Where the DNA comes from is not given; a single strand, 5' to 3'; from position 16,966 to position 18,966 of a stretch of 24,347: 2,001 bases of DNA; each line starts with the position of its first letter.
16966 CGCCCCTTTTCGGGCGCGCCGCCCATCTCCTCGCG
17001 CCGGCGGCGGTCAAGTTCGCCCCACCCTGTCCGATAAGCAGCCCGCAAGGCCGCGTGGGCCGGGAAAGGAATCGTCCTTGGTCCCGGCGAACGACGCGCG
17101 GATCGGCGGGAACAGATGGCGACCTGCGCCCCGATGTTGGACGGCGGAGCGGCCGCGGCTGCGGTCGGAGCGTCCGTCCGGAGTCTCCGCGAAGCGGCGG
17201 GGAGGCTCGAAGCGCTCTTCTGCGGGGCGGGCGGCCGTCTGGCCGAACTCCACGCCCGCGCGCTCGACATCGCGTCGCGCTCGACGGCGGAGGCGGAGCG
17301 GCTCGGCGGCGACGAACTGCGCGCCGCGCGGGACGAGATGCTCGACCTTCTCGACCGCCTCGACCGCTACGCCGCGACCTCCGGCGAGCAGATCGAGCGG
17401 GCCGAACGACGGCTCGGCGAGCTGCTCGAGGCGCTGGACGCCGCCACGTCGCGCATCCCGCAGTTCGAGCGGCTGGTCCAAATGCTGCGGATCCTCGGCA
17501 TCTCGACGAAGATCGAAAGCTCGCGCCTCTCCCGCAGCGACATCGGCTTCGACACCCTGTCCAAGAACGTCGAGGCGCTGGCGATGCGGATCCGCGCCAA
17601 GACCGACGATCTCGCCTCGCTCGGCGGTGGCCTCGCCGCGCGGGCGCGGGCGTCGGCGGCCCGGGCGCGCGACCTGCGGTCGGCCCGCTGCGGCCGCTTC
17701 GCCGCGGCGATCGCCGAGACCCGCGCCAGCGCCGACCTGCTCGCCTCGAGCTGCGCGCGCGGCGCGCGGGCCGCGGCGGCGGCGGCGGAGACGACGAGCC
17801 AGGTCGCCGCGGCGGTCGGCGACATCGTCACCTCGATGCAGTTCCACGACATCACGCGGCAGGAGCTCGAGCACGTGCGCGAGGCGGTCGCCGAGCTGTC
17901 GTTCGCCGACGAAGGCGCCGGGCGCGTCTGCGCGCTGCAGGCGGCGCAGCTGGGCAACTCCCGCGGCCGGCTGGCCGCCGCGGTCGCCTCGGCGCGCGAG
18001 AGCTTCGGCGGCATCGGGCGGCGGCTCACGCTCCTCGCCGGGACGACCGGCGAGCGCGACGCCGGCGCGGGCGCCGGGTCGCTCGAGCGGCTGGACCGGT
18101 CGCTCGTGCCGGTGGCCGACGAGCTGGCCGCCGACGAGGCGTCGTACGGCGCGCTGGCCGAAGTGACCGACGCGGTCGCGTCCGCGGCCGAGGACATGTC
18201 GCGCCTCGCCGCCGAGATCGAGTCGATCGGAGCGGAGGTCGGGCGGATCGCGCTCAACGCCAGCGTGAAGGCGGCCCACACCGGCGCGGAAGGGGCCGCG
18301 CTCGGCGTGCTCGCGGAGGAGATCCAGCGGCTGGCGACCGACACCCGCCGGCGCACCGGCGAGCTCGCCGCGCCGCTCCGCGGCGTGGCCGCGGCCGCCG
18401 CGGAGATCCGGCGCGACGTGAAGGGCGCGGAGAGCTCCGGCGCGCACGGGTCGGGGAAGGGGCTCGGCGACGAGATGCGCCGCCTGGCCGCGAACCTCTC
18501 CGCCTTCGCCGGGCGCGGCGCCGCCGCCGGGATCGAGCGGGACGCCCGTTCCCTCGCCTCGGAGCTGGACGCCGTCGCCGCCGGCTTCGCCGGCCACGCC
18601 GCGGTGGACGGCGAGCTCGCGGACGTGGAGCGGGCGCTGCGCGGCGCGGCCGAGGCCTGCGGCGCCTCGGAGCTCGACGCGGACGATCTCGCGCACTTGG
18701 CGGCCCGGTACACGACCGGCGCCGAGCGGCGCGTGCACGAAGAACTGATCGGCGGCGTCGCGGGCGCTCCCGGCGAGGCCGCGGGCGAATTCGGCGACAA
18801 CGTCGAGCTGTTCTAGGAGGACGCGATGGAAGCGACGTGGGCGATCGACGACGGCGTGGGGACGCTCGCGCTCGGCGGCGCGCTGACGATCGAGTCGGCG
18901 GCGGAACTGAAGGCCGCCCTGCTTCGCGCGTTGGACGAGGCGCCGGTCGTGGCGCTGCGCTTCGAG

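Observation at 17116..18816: Soluble protein with two degenerate MCP 'tip' motifs flanking a CheZ-like D-x3-Q motif, leading a chemosensory operon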

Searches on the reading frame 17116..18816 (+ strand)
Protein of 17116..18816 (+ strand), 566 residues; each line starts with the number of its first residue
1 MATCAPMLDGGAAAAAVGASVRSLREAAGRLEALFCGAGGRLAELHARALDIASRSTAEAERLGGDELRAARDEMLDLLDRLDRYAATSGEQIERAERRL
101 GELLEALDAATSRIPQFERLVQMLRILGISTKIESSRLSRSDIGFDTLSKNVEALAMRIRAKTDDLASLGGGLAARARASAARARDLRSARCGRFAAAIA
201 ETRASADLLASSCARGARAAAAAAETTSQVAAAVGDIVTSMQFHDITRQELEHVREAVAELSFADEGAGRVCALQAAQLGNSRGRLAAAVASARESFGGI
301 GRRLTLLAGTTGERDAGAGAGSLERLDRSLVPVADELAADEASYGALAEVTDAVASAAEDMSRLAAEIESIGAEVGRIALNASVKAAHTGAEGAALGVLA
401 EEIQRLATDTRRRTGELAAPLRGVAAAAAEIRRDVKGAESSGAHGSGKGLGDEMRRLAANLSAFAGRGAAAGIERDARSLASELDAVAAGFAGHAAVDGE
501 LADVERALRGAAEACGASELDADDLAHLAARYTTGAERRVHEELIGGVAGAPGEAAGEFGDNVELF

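Call 3: search_protein_families(library=pfam, proteins=[window:17116-18816:+], max_evalue=1)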
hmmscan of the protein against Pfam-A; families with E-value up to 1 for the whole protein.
window:17116-18816:+ (566 aa): 3 families
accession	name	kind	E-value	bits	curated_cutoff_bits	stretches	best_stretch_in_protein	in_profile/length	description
PF00015.26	MCPsignal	-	9.5e-07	29.3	34.6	1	350-439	24-113/172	Methyl-accepting chemotaxis protein (MCP) signalling domain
PF15784.10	GPS2_interact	-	0.12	13.3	27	1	67-106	24-63/92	G-protein pathway suppressor 2-interacting domain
PF07889.17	DUF1664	-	0.27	11.7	34.6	0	66-124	55-113/124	Protein of unknown function (DUF1664)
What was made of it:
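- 18217..18336 (+): Tip 2 (aa 368-407), '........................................'. Pfam MCPsignal 29.3 bits for aa 350-439 (call 3).
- On MCP (methyl-accepting chemotaxis protein): Window: 29.3 bits against 34.6, for tip 2 only (call 3).
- aa 350-439 of the window score 29.3 bits (call 3).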

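Call 4: search_protein_families(library=ncbifam, proteins=[window:17116-18816:+], max_evalue=1)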
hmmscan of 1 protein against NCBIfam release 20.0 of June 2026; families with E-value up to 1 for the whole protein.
window:17116-18816:+ (566 aa): 4 families
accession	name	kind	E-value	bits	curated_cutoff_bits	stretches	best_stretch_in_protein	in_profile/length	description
NF050802.1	AspChtxCcaA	equivalog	4.4e-06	25.3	1300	1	343-436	554-647/700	aspartate chemotaxis receptor CcaA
NF045487.1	ASRP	equivalog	0.0012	17.6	300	1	67-252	349-502/593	archaea-specific SMC-related protein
NF058645.1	MCPCtpMPsAe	equivalog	0.2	10.3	900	1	145-238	269-361/558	methyl-accepting chemotaxis protein CtpM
NF047851.1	MCPCitTducer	equivalog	0.42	9.6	900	1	352-411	351-410/553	methyl-accepting chemotaxis citrate transducer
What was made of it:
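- No known sensor domain is detected (calls 3, 4).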

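Call 5: search_solved_structures(query=window:17116-18816:+, max_evalue=10, show_alignments=3)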
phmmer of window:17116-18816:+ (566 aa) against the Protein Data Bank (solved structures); distinct sequences matched with E-value up to 10: 11.
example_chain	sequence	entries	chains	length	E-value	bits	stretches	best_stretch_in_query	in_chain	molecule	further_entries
4jpb_B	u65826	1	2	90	0.00043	22.7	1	360-425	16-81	Methyl-accepting chemotaxis protein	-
3ur1_C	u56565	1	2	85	0.00048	22.5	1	360-424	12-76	Methyl-accepting chemotaxis protein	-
3g67_A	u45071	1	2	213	0.00053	22.4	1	360-427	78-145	Methyl-accepting chemotaxis protein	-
3g6b_A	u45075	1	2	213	0.00073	21.9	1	361-426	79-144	Methyl-accepting chemotaxis protein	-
2ch7_B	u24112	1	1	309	0.0029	20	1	349-437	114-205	METHYL-ACCEPTING CHEMOTAXIS PROTEIN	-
2ch7_A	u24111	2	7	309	0.003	19.9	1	349-437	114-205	METHYL-ACCEPTING CHEMOTAXIS PROTEIN | Methyl-accepting chemotaxis protein 2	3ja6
3ja6_H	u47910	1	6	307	0.0033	19.8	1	349-436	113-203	Methyl-accepting chemotaxis protein 2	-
6s18_A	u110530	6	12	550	0.049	15.9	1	354-427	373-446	Aromatic acid chemoreceptor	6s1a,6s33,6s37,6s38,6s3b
9xpg_A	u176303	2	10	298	0.55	12.4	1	394-487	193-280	PHIKZ139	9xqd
7w1m_A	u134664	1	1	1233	2.5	10.3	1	49-139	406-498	Structural maintenance of chromosomes protein 1A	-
6wg3_A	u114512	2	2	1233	2.5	10.3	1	49-139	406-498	Structural maintenance of chromosomes protein 1A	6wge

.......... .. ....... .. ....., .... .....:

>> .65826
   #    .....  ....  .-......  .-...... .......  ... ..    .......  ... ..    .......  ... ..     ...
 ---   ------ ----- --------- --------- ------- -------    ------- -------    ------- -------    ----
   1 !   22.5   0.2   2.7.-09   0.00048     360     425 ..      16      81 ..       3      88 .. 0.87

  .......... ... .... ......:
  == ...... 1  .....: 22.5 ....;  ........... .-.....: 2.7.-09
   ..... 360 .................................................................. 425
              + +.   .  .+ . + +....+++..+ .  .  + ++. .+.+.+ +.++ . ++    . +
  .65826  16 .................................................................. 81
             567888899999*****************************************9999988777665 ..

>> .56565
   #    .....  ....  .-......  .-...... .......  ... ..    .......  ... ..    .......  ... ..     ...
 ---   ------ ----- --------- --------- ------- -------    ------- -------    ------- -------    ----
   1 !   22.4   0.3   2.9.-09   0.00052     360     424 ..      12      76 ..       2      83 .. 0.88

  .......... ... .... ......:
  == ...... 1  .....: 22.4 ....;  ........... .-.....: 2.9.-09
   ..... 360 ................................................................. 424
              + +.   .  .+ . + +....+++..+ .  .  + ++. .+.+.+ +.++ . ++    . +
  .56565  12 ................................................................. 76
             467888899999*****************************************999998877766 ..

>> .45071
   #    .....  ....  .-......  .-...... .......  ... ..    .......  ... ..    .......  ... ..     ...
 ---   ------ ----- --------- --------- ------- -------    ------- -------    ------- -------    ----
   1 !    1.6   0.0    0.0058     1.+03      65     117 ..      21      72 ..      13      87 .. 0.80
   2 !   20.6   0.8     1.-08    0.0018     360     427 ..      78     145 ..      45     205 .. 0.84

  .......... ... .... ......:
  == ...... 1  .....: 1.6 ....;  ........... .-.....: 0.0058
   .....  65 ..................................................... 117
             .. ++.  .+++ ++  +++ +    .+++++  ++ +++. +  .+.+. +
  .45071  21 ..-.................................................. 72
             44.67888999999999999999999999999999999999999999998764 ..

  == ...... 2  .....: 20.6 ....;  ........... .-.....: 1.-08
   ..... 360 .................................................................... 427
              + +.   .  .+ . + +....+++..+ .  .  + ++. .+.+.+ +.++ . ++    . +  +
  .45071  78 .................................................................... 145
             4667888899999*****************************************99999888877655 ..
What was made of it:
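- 18217..18336 (+): PDB MCP tips match at E 4e-4 (call 5).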

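Call 6: find_homologous_proteins(query=window:17116-18816:+, max_evalue=0.001)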
Query window:17116-18816:+ (566 aa): 17 proteins with E <= 0.001 among 8000 candidates.
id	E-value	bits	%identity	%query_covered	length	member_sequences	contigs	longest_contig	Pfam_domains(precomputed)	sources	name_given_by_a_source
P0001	0.0e+0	1104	100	100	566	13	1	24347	PF00015.27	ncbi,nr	ncbi:hypothetical protein LLG88_00715 [bacterium]|nr:hypothetical protein [bacterium]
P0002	7.7e-287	970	89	100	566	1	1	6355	PF00015.27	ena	-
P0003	4.3e-68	249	37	95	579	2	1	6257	PF00015.27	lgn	-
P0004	1.3e-67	247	38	96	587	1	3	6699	PF00015.27,PF04513.18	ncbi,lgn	-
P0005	7.6e-61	225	37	95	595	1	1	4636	PF00015.27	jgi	jgi:hypothetical protein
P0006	4.8e-54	202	33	94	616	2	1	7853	PF00015.27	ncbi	-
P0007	1.1e-53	201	34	95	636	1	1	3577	PF00015.27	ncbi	-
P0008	7.5e-53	198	34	95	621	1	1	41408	PF00015.27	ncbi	-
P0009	1.2e-50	191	33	95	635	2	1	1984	PF00015.27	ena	-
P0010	2.0e-50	190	33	90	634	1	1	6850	PF00015.27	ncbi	-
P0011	6.0e-50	189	33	94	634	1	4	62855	PF00015.27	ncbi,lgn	-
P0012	1.7e-42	164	35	80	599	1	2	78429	PF00015.27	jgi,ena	jgi:methyl-accepting chemotaxis protein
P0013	1.7e-39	154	28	90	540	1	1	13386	PF00015.27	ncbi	-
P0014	1.5e-35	141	28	95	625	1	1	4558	PF00015.27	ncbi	-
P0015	2.7e-33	134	32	90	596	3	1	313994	PF00015.27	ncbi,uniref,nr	ncbi:hypothetical protein [Fundidesulfovibrio agrisoli]|uniref:hypothetical protein n=1 Tax=Fundides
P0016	1.6e-26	112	32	92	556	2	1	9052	PF00015.27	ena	-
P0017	5.5e-21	93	30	95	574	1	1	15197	PF00015.27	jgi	jgi:hypothetical protein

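Call 15: find_encoding_contigs(protein=P0015, flank=10000, max_places=2)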
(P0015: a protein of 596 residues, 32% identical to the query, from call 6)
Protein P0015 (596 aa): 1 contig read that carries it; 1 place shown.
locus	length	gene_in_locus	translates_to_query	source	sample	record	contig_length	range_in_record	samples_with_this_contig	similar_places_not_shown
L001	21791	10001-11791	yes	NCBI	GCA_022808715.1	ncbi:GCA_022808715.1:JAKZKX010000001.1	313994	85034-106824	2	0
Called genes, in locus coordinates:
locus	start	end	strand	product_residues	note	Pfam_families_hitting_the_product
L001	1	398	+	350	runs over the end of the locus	PF03706:LPG_synthase_TM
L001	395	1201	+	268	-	PF08543:Phos_pyr_kin, PF00294:PfkB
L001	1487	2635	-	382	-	PF00990:GGDEF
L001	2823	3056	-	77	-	-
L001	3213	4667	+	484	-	PF13396:PLDc_N, PF13091:PLDc_2, PF00614:PLDc (weak)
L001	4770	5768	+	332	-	PF00248:Aldo_ket_red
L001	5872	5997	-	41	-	-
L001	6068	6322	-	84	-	-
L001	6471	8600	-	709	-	PF14827:dCache_3, PF17201:Cache_3-Cache_2, PF17202:sCache_3_3, PF00015:MCPsignal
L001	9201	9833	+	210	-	PF09335:VTT_dom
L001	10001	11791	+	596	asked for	PF00015:MCPsignal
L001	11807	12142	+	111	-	PF13466:STAS_2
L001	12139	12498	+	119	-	PF00072:Response_reg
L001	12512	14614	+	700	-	PF01627:Hpt, PF02895:H-kinase_dim, PF02518:HATPase_c, PF01584:CheW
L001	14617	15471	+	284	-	PF03705:CheR_N, PF01739:CheR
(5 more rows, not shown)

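Call 16: find_encoding_contigs(protein=P0011, flank=10000, max_places=2)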
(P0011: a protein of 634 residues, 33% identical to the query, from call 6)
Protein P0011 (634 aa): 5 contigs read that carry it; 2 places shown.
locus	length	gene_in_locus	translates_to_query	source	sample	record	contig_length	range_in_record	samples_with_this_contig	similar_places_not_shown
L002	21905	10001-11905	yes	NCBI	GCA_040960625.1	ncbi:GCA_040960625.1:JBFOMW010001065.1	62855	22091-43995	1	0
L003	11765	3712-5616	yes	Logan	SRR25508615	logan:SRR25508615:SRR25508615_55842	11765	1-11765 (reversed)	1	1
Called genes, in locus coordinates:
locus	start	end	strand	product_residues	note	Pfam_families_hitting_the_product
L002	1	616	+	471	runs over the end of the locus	PF00672:HAMP, PF00512:HisKA, PF02518:HATPase_c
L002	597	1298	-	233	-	PF00072:Response_reg, PF07238:PilZ (faint)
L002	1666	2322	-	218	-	PF20303:YLATT, PF25212:HVO_A0114 (faint)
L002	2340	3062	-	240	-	-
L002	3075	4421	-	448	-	PF00012:HSP70, PF10137:CAP12-PCTIR_TIR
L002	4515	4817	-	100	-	-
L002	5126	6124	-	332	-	PF20172:DUF6538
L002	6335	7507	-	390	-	-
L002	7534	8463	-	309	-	PF09935:DUF2167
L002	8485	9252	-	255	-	-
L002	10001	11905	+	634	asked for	PF00015:MCPsignal (weak)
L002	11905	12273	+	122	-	PF01740:STAS, PF13466:STAS_2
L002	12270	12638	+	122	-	PF00072:Response_reg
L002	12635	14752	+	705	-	PF01627:Hpt, PF02895:H-kinase_dim, PF02518:HATPase_c, PF01584:CheW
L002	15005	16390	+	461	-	PF12729:4HB_MCP_1, PF07730:HisKA_3, PF02518:HATPase_c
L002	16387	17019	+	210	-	PF00072:Response_reg, PF00196:GerE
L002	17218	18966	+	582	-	PF12729:4HB_MCP_1, PF00672:HAMP, PF00015:MCPsignal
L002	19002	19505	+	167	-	PF01584:CheW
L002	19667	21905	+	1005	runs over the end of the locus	PF02743:dCache_1, PF00672:HAMP, PF00989:PAS, PF08448:PAS_4, PF13426:PAS_9, PF00989:PAS, PF08447:PAS_3, PF00512:HisKA, +4 more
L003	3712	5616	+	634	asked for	PF00015:MCPsignal (weak)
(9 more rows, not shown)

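Call 17: find_encoding_contigs(protein=P0012, flank=10000, max_places=2)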
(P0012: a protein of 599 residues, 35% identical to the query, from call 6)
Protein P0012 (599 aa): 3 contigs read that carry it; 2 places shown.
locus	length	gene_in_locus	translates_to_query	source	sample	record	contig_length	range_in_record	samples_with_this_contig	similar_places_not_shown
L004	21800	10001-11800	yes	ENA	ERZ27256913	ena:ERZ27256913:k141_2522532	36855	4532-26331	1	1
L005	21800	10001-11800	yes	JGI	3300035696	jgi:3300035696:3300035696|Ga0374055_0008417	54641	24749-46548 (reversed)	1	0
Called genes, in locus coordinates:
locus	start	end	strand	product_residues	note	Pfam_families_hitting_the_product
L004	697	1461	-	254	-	PF01738:DLH, PF02230:Abhydrolase_2, PF00326:Peptidase_S9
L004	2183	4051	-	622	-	PF02705:K_trans, PF22776:K_trans_C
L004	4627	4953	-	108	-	PF07238:PilZ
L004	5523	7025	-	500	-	PF00563:EAL, PF08668:HDOD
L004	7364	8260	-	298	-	PF00149:Metallophos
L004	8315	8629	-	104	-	PF02426:MIase (faint)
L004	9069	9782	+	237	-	PF09335:VTT_dom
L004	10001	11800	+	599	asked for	PF00015:MCPsignal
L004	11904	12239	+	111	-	PF13466:STAS_2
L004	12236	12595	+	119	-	PF00072:Response_reg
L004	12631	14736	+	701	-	PF01627:Hpt, PF02895:H-kinase_dim, PF02518:HATPase_c, PF01584:CheW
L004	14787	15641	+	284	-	PF03705:CheR_N, PF01739:CheR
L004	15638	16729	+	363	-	PF00072:Response_reg, PF01339:CheB_methylest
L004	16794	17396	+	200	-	PF01928:CYTH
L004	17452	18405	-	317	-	PF08902:DUF1848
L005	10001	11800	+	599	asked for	PF00015:MCPsignal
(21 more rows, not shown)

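Call 18: predict_structure(alignment_id=A1)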
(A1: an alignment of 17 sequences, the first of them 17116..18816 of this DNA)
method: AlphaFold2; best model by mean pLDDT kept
length: 566 residues; sequences in the alignment: 17
mean_pLDDT: 76.5   pTM: 0.55
mean pLDDT of the five models: 76.5, 73.3, 70.7, 69.5, 67.1
residues with pLDDT >= 90: 57; 70-90: 366; 50-70: 106; < 50: 37
segments of 3 or more residues with pLDDT < 50: 1-10, 313-318, 546-566
pLDDT, mean of each block of 10 residues (from residue 1): 37 64 71 72 85 88 84 88 85 86 91 90 89 78 72 89 90 88 83 79 84 82 83 73 67 66 62 77 74 73 70 49 75 82 82 87 91 88 85 84 91 91 89 75 69 88 75 82 81 71 79 71 68 60 46 32 31
secondary structure, 60 per line:
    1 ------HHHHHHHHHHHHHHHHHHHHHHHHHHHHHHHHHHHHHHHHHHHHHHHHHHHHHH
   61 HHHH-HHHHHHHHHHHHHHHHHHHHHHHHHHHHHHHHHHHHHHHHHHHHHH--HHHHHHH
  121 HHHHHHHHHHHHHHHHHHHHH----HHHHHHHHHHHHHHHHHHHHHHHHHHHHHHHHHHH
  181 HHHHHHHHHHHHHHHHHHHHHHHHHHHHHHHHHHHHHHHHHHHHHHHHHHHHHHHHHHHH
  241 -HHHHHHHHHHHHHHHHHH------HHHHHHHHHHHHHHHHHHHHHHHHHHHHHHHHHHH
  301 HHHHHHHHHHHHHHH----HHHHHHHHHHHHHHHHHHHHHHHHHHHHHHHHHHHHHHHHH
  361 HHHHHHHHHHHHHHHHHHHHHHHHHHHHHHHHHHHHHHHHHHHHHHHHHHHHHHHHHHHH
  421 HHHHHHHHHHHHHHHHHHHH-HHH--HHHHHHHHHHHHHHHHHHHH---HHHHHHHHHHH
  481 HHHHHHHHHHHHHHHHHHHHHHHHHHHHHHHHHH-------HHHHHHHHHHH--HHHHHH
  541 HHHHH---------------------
elements in order: H7-64 H66-111 H114-141 H146-240 H242-259 H266-315 H320-440 H447-466 H470-514 H522-532 H535-545

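Call 24: fold_search(model_id=the predicted structure, library=pdb)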
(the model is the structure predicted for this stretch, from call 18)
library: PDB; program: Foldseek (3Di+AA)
matches with E <= 10: 661; with E <= 0.001: 0
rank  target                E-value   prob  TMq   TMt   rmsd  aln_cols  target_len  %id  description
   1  8c5v_I                2.3e-03  1.00  0.32  0.34  109.0       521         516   11  Chemotaxis core signalling unit from E protein lysed E. coli cells (released 2023-09-13)
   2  3zx6_B                2.9e-03  1.00  0.33  0.54  10.8       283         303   15  Structure of Hamp(AF1503)-Tsr fusion - Hamp (A291V) mutant (released 2012-02-29)
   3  8w20_A                4.6e-03  0.85  0.17  0.14  72.8       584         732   13  Umb1 umbrella toxin particle (released 2024-04-17)
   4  9a65_B                5.6e-03  1.00  0.23  0.21  46.1       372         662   16  Integrative model of YVAQ-MCPB by crosslinking MS and deep learning (released 2024-09-18)
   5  2ch7_B                8.3e-03  1.00  0.29  0.49  21.8       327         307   15  Crystal structure of the cytoplasmic domain of a bacterial chemoreceptor from Thermotoga maritima (released 2006-04-18)
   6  9a69_B                9.0e-03  1.00  0.26  0.23  87.7       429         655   15  Integrative model of MCPB-MCPC by crosslinking MS and deep learning (released 2024-09-18)
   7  9a65_A                1.1e-02  0.97  0.27  0.27  121.2       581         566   12  Integrative model of YVAQ-MCPB by crosslinking MS and deep learning (released 2024-09-18)
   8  3zx6_A                1.5e-02  1.00  0.28  0.46  14.7       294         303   15  Structure of Hamp(AF1503)-Tsr fusion - Hamp (A291V) mutant (released 2012-02-29)
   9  3g67_B                1.7e-02  1.00  0.22  0.48  11.0       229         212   17  Crystal Structure of a Soluble Chemoreceptor from Thermotoga maritima (released 2009-07-28)
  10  9a72_A                2.7e-02  1.00  0.24  0.45   3.7       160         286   17  Integrative model of YFMS-CHEW by crosslinking MS and deep learning (released 2024-09-18)
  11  2ch7_A                2.7e-02  1.00  0.29  0.45  16.8       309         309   14  Crystal structure of the cytoplasmic domain of a bacterial chemoreceptor from Thermotoga maritima (released 2006-04-18)
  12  7a0g_AAA              2.9e-02  0.66  0.15  0.21  17.3       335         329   13  Structure of the SmhB pore of the tripartite alpha-pore forming toxin, Smh, from Serratia marcescens. (released 2021-03-31)
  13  3g6b_B                3.3e-02  1.00  0.25  0.55   5.6       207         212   18  Crystal structure of a Soluble Chemoreceptor from Thermotoga maritima Asn217Ile mutant (released 2009-07-28)
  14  7a0g_BBB              3.3e-02  0.97  0.22  0.35  14.6       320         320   13  Structure of the SmhB pore of the tripartite alpha-pore forming toxin, Smh, from Serratia marcescens. (released 2021-03-31)
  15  6h2f_C                3.3e-02  0.47  0.14  0.21  34.8       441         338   12  Structure of the pre-pore AhlB of the tripartite alpha-pore forming toxin, AHL, from Aeromonas hydrophila. (released 2019-07-10)
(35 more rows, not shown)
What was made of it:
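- Foldseek's best PDB matches are MCPs (call 24).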

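Call 25: search_protein_representatives(alignment_id=A1)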
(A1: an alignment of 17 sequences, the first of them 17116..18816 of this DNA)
Query: 17 sequences, 609 profile positions. Proteins with E-value up to 0.001 (for the whole library): 150970; up to 1e-10: 11587; up to 1e-30: 2284. The best 150 are listed.
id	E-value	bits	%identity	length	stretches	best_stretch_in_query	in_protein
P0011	1.2e-242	823.6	-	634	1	2-609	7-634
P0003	4.8e-206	702.7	-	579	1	17-609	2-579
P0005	8.4e-204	695.3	-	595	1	9-609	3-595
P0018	6.4e-189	646.1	-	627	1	3-609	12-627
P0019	2.4e-182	624.4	-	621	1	13-609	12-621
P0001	1.8e-175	601.7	-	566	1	1-609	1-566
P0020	5.3e-175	600.2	-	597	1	9-609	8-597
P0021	1.7e-174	598.5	-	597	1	16-609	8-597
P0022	2.2e-174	598.1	-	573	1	27-609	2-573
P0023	2.5e-173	594.6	-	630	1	8-609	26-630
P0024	4.3e-170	584.0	-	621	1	11-609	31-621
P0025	5.4e-170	583.6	-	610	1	16-609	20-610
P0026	2.7e-166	571.4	-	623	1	12-609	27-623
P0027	1.9e-165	568.6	-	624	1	17-609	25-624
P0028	4.2e-165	567.5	-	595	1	7-609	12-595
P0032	2.0e-163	561.9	-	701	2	12-597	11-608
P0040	8.5e-161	553.2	-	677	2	13-609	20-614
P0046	2.7e-158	545.0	-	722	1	13-609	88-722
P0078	1.4e-151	522.8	-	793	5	9-609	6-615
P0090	1.9e-149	515.7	-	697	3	264-609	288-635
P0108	3.8e-147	508.2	-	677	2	279-609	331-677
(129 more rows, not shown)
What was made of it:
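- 2,284 representatives at E<1e-30 (call 25).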

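Call 27: list_cluster_members(proteins=[P0018, P0019, P0020, P0023, P0032, P0040, P0046, P0078, P0090, P0108])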
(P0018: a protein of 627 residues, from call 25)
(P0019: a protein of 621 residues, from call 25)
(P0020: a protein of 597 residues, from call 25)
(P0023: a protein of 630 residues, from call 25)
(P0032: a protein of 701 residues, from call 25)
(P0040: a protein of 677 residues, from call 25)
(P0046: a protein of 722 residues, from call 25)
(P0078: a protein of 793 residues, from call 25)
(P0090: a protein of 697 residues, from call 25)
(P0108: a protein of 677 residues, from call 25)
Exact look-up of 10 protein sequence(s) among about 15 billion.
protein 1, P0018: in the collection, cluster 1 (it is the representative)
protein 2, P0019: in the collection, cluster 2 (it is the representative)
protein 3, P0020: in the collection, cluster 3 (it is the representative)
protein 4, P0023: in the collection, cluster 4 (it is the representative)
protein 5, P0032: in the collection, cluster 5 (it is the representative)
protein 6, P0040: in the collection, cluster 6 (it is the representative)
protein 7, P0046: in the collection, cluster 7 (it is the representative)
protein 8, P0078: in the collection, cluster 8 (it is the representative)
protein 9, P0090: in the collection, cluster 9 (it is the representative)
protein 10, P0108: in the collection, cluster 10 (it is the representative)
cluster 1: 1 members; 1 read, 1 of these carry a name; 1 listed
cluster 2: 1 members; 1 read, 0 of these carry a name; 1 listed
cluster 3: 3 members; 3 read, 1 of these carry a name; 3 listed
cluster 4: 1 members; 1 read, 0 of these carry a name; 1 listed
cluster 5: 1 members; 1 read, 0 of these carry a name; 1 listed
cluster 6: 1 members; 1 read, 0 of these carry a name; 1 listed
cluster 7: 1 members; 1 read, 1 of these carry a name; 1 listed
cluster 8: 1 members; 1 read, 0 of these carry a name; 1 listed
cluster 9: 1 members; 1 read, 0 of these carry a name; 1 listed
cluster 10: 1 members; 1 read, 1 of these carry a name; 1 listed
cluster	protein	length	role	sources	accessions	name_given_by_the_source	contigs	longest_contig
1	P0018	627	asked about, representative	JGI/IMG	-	methyl-accepting chemotaxis protein/molybdopterin converting factor small subunit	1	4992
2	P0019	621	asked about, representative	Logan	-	-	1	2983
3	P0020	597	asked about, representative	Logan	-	-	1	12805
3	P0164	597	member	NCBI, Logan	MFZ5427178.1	MAG: hypothetical protein ACOZEN_09390 [Thermodesulfobacteriota bacterium]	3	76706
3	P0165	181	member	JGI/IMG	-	-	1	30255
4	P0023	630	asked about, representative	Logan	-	-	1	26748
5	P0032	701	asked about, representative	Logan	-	-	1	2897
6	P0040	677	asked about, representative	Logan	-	-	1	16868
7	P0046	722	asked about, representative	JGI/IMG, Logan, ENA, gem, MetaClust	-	\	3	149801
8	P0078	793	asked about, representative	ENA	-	-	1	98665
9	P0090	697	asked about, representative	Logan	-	-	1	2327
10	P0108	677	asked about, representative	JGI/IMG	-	methyl-accepting chemotaxis protein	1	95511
